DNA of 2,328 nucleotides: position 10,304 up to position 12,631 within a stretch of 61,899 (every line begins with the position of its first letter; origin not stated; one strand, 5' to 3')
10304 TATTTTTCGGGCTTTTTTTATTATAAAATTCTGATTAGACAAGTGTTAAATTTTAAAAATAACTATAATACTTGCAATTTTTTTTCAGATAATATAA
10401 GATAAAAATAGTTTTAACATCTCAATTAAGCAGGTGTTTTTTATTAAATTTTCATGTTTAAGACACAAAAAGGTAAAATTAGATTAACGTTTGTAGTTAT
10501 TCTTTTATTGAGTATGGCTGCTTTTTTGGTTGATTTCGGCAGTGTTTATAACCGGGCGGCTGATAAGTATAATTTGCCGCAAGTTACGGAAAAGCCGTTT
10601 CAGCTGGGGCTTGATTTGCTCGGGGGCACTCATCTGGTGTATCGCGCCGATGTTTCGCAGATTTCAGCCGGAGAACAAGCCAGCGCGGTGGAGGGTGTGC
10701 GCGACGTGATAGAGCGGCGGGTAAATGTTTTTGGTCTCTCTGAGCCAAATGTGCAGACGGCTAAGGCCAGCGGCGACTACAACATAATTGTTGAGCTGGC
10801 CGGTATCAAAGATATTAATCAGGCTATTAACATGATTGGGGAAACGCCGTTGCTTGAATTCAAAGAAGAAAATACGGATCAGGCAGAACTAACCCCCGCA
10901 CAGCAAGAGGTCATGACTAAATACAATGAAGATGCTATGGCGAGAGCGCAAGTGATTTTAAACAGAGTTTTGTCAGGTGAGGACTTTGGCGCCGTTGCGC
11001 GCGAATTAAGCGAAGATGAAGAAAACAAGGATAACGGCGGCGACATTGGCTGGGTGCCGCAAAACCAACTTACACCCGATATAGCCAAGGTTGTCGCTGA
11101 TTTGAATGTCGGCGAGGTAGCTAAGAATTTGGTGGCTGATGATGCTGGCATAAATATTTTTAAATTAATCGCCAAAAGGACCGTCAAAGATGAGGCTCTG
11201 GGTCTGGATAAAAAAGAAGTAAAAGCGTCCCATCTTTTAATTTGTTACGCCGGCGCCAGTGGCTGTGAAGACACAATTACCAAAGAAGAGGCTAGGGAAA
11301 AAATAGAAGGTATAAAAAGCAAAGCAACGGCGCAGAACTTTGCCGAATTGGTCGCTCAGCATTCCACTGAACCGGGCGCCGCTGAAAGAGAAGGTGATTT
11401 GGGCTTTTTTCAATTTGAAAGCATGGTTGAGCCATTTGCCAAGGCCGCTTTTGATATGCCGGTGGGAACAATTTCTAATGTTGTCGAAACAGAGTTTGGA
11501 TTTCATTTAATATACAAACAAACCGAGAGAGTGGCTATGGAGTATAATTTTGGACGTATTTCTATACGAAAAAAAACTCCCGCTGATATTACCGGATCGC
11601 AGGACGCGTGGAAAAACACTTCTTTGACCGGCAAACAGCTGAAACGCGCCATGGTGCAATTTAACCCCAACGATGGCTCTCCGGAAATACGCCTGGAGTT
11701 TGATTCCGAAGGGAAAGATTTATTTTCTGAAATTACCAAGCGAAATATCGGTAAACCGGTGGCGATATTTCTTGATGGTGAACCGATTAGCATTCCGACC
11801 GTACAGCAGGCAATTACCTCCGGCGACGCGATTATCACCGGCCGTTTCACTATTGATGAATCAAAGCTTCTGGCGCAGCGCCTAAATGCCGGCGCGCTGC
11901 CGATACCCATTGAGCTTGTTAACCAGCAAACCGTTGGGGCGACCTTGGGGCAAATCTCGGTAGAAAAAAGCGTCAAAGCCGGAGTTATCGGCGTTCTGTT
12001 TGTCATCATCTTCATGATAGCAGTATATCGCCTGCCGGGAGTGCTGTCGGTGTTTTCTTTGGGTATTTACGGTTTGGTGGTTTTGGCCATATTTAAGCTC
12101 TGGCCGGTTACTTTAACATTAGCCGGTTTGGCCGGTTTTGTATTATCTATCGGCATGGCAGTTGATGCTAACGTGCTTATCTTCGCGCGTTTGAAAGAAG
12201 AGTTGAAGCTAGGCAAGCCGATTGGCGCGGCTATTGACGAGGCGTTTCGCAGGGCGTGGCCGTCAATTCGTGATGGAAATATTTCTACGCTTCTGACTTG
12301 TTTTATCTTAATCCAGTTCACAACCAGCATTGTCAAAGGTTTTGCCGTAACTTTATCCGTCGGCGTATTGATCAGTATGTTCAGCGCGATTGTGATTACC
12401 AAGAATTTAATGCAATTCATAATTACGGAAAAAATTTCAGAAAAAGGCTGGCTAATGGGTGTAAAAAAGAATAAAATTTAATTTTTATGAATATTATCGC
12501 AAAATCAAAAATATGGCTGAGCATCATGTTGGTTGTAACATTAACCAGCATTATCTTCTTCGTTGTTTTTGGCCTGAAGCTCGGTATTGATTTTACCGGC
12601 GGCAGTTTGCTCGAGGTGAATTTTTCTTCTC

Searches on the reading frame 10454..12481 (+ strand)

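Call 40: search_protein_families(library=ncbifam, proteins=[window:10454-12481:+], max_evalue=1e-10)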
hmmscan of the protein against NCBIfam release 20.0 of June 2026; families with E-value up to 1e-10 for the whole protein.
window:10454-12481:+ (675 aa): 23 families
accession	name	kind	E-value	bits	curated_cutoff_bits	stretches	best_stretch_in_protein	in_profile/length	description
NF009583.0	PRK13024.1-3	subfamily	2e-115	386.6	721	2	349-660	124-435/755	protein translocase subunit SecDF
TIGR01129.1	secD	equivalog_domain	5.5e-107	358.3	244.4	2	387-653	131-397/397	protein translocase subunit SecD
NF009585.0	PRK13024.1-5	equivalog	1.6e-86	291.3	1037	1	387-659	379-650/993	protein translocase subunit SecDF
NF011315.0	PRK14726.1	equivalog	4.8e-73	246.6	1249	1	391-658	259-526/855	protein translocase subunit SecDF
NF009581.0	PRK13024.1-1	equivalog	5.1e-71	239.8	1058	2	443-675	197-430/752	protein translocase subunit SecDF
NF009584.0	PRK13024.1-4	equivalog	1.2e-67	228.9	1171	2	445-675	197-432/759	protein translocase subunit SecDF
TIGR00916.1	2A0604s01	subfamily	3.8e-63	213.2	148.6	1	416-646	1-231/231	SecD/SecF family protein translocase subunit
NF009545.0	PRK12933.1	equivalog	1.2e-53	182.6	728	1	388-660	313-597/604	protein translocase subunit SecD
NF009580.0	PRK13023.1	equivalog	1.4e-44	152.5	1153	1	387-660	178-452/775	protein translocase subunit SecDF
NF009540.0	PRK12911.1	equivalog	2e-38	131.5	1878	1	432-655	838-1060/1403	bifunctional preprotein translocase subunit SecD/SecF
NF009582.0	PRK13024.1-2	equivalog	2.6e-36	125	723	1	445-673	276-505/859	protein translocase subunit SecDF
NF006218.0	PRK08343.1-4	subfamily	9.3e-28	97.1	383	1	389-649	116-381/392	preprotein translocase subunit SecD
NF046001.1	SecDF_plasm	equivalog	3e-25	88.5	500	1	443-675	292-523/878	protein translocase subunit SecDF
NF002827.0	PRK03002.1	equivalog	5e-24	84.8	343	1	253-406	134-271/285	peptidylprolyl isomerase PrsA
NF000809.0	PRK00059.1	equivalog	1.1e-20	74.4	303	0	253-357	194-286/336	peptidylprolyl isomerase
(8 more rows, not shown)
